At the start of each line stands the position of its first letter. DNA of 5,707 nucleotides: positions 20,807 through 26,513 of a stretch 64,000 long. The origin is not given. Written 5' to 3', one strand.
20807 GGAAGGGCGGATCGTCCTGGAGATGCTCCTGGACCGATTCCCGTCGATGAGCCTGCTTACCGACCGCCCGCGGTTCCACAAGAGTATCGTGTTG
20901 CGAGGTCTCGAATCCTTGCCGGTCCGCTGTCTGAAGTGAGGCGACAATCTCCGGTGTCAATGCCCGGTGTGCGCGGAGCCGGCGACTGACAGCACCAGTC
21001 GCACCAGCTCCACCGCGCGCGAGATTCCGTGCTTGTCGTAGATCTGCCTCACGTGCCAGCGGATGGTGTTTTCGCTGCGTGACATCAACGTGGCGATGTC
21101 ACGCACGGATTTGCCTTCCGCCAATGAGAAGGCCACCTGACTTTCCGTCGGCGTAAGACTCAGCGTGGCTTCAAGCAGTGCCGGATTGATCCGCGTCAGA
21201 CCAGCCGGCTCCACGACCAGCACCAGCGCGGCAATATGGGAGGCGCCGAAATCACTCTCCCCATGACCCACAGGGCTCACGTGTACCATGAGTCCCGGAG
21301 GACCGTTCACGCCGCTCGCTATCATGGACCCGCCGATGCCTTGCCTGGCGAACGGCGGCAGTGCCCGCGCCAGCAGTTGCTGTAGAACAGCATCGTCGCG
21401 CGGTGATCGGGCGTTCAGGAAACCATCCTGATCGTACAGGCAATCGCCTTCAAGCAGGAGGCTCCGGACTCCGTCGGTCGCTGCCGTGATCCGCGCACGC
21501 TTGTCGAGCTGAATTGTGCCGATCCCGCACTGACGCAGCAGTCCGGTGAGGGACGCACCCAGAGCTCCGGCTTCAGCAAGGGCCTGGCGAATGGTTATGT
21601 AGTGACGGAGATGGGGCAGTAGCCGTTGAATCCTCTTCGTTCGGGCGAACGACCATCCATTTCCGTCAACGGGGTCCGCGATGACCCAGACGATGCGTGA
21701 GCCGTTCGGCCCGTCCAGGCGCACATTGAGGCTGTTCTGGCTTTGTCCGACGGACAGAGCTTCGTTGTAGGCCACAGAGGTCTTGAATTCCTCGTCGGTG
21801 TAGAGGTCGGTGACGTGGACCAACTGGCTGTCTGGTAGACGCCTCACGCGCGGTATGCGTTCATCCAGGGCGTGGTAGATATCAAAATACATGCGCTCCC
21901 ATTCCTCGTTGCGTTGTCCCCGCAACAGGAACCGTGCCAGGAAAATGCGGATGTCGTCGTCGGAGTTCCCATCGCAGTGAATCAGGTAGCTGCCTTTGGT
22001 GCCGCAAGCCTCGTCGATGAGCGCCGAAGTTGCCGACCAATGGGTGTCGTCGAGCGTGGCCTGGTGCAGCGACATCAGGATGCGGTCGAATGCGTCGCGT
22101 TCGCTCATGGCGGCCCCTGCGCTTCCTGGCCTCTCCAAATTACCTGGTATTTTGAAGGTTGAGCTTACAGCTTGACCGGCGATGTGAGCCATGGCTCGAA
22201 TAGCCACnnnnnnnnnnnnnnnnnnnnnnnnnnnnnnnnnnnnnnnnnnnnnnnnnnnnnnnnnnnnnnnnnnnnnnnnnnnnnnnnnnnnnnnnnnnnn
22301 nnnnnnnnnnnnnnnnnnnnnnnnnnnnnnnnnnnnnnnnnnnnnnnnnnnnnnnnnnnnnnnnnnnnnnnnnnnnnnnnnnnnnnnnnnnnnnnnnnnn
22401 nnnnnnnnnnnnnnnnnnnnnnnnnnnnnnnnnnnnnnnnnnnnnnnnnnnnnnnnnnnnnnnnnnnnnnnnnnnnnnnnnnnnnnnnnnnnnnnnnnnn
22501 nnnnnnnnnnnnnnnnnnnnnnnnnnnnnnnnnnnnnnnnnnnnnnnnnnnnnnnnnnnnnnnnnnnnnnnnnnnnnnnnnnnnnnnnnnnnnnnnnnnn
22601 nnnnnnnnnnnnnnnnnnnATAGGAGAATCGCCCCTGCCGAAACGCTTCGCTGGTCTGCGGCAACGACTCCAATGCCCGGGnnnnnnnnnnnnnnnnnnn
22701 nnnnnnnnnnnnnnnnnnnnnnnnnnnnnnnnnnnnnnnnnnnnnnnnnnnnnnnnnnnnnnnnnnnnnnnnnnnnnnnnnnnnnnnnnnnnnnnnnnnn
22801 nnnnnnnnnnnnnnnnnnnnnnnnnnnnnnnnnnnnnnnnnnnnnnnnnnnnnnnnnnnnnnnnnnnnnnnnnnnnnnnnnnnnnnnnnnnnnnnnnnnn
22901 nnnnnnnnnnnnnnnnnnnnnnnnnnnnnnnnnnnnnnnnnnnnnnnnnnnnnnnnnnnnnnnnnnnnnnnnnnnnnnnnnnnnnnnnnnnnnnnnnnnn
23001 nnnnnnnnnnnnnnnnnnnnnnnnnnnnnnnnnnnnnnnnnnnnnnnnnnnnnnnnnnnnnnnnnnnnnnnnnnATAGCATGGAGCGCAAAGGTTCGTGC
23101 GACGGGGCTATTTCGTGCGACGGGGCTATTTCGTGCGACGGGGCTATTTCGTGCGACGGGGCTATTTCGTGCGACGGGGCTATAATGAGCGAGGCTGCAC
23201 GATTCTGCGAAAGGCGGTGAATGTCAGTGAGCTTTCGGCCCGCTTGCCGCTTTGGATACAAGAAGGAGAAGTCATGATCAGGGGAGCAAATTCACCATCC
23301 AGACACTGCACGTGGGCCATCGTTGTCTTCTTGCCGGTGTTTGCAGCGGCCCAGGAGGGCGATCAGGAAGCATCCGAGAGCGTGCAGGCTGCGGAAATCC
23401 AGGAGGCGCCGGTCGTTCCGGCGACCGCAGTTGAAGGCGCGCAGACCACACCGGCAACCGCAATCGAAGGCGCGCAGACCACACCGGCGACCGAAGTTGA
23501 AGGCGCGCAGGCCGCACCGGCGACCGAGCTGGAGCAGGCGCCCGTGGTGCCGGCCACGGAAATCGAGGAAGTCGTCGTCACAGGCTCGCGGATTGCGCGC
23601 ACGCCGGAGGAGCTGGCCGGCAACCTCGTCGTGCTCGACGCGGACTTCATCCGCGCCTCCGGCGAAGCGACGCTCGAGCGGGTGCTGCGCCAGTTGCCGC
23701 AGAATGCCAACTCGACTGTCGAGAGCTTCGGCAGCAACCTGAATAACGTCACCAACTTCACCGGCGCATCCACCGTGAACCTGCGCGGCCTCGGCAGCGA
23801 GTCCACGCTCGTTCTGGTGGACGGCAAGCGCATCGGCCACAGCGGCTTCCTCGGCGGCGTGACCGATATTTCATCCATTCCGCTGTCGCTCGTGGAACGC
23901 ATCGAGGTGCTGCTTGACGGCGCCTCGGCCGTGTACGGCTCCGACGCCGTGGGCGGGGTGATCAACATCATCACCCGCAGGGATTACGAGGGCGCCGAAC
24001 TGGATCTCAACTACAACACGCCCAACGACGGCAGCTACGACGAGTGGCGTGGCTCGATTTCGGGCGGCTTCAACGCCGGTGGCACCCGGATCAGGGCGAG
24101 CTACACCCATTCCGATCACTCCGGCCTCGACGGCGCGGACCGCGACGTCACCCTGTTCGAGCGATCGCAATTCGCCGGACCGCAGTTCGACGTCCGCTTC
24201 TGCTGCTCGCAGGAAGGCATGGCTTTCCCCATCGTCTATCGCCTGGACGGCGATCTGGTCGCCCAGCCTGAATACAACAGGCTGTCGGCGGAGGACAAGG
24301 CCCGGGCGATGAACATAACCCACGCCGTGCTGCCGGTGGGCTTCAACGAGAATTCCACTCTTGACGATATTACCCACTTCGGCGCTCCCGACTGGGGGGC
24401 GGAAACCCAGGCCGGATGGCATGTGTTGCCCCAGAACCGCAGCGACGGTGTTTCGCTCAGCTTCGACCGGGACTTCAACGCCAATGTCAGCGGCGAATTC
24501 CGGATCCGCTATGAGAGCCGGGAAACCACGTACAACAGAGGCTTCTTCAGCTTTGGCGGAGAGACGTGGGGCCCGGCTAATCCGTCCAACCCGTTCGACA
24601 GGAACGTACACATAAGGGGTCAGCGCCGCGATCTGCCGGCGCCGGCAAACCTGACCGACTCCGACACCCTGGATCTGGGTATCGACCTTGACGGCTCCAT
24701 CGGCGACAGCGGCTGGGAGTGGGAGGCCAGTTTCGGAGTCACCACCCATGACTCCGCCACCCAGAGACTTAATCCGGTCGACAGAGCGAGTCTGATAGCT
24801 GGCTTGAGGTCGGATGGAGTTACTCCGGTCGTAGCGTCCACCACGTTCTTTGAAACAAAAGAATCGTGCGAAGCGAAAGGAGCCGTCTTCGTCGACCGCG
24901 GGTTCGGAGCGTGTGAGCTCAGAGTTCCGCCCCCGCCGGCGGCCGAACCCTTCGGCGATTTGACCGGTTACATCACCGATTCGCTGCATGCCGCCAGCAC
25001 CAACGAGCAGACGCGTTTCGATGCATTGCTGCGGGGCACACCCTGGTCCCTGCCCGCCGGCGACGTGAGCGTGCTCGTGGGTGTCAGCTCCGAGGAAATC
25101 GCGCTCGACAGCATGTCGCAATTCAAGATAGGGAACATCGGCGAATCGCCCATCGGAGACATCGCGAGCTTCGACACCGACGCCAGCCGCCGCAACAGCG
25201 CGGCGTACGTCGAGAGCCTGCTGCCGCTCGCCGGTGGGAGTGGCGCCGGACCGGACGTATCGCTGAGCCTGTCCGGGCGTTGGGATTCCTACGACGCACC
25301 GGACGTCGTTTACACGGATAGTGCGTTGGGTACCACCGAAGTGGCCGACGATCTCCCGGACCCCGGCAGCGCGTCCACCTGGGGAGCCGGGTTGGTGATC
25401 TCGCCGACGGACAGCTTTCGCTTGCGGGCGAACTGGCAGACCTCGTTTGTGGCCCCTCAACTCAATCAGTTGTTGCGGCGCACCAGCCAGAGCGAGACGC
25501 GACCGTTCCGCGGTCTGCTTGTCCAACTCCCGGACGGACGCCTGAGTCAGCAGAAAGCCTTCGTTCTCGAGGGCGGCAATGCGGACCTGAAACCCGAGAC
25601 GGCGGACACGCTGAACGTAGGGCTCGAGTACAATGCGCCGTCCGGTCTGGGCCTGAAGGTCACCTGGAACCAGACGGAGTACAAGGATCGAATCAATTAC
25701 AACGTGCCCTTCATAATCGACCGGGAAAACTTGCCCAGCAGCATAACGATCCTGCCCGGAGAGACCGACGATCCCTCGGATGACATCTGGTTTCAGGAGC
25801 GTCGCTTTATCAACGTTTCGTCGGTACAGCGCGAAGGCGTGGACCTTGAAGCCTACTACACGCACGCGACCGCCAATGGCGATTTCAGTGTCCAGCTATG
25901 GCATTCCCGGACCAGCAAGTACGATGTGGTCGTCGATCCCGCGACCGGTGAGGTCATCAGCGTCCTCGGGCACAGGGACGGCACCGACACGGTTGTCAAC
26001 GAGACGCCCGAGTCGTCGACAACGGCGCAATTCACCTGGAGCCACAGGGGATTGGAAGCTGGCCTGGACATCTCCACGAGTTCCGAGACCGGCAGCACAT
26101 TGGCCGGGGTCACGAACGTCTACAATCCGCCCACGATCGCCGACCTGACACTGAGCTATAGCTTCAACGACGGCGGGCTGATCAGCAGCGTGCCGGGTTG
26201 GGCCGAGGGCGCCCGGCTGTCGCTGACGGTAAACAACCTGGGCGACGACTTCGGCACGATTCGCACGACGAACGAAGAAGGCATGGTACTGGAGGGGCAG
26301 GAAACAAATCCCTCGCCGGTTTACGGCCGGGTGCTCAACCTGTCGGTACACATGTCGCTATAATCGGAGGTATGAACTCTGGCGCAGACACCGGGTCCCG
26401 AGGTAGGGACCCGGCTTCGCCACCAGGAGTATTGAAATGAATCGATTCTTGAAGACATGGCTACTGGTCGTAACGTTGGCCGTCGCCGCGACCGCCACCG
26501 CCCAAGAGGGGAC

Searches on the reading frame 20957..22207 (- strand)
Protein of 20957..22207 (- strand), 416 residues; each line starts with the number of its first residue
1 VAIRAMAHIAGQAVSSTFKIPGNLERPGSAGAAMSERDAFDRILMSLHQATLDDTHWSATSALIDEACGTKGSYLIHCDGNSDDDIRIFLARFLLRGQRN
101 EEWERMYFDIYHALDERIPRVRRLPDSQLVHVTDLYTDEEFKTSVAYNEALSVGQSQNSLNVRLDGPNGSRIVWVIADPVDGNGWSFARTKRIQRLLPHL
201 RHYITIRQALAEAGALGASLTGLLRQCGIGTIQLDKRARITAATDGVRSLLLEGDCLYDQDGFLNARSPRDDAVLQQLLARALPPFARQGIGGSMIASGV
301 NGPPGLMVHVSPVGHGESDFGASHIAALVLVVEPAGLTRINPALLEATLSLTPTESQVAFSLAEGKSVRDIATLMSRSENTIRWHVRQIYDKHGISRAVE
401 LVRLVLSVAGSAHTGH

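Call 81: search_protein_families(library=pfam, proteins=[window:20957-22207:-], max_evalue=0.001)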
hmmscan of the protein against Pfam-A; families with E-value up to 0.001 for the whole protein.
window:20957-22207:- (416 aa): 2 families
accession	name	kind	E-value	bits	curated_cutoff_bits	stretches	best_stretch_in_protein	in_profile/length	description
PF00196.25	GerE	-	4.4e-09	36.3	23.5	1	350-404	2-56/57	Bacterial regulatory proteins, luxR family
PF13936.12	HTH_38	-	0.00047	20.3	27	0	362-387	17-42/44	Helix-turn-helix domain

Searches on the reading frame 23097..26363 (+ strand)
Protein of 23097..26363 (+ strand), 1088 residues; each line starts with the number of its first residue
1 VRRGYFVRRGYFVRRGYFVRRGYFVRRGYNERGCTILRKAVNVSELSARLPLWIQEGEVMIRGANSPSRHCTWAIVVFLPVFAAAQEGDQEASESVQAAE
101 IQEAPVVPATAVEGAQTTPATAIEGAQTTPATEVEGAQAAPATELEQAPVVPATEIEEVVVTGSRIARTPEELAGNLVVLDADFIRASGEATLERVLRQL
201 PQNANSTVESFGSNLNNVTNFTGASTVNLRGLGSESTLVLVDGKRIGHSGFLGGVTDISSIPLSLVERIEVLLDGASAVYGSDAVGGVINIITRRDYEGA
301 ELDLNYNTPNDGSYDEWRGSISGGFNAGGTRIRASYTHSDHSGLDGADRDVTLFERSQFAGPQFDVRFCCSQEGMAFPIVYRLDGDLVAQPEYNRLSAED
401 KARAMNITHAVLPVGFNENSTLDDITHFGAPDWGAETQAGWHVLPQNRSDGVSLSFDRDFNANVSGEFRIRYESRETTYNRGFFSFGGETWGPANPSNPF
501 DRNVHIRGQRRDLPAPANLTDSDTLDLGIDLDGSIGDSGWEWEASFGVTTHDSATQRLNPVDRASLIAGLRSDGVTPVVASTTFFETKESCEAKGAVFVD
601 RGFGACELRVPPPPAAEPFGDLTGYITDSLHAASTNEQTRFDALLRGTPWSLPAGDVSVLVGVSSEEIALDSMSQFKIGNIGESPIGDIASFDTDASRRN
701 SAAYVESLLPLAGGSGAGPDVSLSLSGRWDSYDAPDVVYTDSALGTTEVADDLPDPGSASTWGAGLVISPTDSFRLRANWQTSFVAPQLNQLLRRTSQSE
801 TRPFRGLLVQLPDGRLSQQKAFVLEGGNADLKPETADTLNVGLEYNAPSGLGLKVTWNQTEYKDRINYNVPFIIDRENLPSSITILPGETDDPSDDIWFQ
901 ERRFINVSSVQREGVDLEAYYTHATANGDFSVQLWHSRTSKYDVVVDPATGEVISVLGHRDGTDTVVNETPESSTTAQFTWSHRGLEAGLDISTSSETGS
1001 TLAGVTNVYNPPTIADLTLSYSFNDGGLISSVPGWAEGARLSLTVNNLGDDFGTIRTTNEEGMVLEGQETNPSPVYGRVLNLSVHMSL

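Call 81: search_protein_families(library=pfam, proteins=[window:23097-26363:+], max_evalue=0.001)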
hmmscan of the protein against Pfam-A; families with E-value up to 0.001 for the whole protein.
window:23097-26363:+ (1088 aa): 2 families
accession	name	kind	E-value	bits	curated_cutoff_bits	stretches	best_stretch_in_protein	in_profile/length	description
PF00593.30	TonB_dep_Rec_b-barrel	-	1.7e-28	101.1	27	1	640-1048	118-436/436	TonB dependent receptor-like, beta-barrel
PF07715.20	Plug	-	7.3e-18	65.5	23.9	1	171-288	3-107/107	TonB-dependent Receptor Plug Domain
